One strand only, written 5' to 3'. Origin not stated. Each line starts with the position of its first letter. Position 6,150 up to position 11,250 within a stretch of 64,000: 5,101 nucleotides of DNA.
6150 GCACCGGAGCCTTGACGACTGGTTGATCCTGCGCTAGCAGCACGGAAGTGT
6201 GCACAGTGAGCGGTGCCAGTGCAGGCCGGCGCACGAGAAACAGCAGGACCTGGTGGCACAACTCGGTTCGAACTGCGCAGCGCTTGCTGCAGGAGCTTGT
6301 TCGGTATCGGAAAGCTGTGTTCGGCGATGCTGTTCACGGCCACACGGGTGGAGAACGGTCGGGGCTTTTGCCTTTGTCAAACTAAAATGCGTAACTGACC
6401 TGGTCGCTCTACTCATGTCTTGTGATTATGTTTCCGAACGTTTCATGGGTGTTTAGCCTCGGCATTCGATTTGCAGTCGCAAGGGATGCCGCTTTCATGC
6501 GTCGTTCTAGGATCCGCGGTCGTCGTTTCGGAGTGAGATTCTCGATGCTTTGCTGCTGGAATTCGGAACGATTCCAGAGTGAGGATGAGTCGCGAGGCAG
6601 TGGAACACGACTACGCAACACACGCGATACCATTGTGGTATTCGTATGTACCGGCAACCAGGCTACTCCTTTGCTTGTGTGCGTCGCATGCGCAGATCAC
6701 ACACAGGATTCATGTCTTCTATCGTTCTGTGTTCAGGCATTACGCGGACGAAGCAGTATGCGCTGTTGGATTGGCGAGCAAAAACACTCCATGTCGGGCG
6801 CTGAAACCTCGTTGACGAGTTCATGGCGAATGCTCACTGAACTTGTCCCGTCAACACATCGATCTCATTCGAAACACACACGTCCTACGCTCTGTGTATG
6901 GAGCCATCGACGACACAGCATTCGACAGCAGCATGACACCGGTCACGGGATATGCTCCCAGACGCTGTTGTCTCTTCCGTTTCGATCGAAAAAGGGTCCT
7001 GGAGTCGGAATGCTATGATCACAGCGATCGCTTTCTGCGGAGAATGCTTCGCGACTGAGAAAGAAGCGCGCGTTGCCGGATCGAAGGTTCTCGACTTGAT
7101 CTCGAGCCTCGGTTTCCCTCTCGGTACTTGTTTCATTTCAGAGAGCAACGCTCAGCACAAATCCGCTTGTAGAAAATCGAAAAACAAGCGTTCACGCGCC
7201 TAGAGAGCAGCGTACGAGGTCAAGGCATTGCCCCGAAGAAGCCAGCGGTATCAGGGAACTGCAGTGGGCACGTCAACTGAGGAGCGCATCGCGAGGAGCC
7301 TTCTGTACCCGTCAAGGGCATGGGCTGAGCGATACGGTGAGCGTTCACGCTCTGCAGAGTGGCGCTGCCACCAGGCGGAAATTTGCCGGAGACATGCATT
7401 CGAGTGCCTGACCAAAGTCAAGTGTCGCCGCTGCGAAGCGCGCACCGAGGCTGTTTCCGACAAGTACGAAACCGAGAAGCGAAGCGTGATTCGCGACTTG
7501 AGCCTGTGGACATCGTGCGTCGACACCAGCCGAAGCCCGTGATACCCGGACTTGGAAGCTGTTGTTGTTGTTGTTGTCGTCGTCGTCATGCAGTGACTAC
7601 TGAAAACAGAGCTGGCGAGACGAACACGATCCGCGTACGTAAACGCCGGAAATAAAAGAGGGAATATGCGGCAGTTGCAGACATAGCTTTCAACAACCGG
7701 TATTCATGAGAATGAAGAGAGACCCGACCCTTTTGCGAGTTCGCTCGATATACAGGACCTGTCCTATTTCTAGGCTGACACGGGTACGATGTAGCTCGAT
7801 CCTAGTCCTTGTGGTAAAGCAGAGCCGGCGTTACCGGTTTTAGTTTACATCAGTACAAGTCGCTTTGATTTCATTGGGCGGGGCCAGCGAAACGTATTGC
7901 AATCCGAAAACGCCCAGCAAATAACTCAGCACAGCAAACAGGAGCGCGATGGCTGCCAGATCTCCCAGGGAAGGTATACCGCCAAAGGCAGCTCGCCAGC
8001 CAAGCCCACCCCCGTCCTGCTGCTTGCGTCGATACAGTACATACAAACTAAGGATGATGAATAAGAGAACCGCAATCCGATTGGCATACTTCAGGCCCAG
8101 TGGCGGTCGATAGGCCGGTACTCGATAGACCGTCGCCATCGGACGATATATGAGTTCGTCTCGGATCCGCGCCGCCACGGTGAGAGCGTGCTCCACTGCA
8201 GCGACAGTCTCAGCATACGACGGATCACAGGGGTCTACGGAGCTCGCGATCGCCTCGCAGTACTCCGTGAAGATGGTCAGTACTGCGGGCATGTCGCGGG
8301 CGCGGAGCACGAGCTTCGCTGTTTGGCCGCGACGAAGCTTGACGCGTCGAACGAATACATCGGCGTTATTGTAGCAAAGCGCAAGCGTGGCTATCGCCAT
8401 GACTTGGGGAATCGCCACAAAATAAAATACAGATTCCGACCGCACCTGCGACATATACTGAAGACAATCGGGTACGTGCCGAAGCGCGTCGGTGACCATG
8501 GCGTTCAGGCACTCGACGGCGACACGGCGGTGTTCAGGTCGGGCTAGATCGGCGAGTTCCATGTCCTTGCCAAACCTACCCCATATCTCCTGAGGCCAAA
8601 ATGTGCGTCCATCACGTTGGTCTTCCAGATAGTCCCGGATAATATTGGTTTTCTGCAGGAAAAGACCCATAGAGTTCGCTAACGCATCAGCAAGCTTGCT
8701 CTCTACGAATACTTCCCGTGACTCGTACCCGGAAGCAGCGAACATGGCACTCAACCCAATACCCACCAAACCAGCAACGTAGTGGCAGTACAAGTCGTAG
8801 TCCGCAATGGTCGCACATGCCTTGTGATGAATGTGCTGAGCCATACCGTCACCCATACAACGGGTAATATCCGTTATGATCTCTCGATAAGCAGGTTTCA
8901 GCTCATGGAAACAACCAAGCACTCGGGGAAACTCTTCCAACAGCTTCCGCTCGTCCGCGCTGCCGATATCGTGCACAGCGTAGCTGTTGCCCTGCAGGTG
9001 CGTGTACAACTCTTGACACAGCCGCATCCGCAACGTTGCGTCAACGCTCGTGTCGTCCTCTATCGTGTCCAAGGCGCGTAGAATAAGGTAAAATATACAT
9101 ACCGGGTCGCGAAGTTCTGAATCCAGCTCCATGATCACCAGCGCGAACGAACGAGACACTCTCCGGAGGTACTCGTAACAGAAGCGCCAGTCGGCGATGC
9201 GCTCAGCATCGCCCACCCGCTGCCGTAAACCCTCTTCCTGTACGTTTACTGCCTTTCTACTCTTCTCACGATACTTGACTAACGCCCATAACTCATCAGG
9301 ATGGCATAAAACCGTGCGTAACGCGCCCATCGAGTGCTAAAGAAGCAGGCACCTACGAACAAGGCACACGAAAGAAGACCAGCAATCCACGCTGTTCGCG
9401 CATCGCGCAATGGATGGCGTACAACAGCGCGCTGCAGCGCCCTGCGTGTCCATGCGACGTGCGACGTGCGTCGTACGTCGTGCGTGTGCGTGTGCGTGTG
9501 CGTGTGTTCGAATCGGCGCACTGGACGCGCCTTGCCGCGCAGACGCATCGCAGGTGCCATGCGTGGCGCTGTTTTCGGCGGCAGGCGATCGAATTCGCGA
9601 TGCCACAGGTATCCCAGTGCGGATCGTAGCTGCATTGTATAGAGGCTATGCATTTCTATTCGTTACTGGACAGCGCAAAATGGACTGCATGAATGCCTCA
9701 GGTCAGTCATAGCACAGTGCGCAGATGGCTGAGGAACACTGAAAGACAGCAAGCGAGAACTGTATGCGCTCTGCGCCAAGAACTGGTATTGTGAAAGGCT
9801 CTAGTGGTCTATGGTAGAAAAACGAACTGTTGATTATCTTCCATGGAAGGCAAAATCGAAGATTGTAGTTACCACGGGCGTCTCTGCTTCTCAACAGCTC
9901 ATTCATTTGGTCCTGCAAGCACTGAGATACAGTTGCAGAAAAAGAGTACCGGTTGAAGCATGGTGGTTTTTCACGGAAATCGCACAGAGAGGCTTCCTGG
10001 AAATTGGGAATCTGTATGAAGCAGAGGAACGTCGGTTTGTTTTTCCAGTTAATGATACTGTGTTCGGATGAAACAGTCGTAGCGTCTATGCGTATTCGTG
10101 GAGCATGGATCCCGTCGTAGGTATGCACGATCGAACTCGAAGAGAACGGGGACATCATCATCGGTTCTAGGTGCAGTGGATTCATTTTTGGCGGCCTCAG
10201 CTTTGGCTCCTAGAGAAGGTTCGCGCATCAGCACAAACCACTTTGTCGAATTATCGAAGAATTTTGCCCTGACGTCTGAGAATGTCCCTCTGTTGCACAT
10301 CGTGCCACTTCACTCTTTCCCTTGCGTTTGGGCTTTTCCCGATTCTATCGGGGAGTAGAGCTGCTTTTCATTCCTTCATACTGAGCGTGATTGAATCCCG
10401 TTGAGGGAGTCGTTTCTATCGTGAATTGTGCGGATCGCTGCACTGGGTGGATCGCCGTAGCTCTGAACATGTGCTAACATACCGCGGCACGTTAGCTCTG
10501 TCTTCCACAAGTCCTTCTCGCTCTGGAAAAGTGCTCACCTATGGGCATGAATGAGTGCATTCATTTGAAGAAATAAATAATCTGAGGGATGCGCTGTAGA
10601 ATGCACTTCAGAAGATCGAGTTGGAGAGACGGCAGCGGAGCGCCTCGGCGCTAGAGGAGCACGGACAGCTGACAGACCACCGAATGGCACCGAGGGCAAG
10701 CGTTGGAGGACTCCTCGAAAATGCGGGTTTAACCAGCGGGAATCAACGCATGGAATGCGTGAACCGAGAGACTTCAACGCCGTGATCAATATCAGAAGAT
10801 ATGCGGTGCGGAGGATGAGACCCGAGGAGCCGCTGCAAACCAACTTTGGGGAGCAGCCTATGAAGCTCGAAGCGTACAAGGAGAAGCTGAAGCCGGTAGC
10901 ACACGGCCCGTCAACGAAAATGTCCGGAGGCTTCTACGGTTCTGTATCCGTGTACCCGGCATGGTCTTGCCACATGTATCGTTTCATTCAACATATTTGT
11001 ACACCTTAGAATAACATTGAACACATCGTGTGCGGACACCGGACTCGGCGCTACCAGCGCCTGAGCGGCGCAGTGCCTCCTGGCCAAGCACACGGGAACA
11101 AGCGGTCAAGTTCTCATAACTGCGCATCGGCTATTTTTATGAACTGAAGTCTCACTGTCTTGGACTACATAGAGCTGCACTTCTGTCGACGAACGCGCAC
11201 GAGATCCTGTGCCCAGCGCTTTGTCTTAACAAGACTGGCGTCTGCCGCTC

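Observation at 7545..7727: Conserved ~180-240 bp non-coding tails downstream of the RuvC-III remnants: candidate OMEGA-RNA (reRNA) scaffolds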

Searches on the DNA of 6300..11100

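Call 70: search_rna_families(source=window, start=6300, end=11100, threshold=evalue, max_evalue=10)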
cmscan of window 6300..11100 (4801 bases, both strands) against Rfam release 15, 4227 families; matches with E-value up to 10: 1.
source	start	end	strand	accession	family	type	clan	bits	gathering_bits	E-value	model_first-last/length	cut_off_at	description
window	7114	7238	-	RF01773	rpsL_pseudo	Cis-reg; leader;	-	21.8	70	0.3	1-128/128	no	Pseudomonas rpsL leader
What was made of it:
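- On omega-RNA (guide-RNA scaffold of TnpB/Fanzor): At E<=10 over 6300-11100 the only hit is a chance rpsL-leader match outside the tails (call 70).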
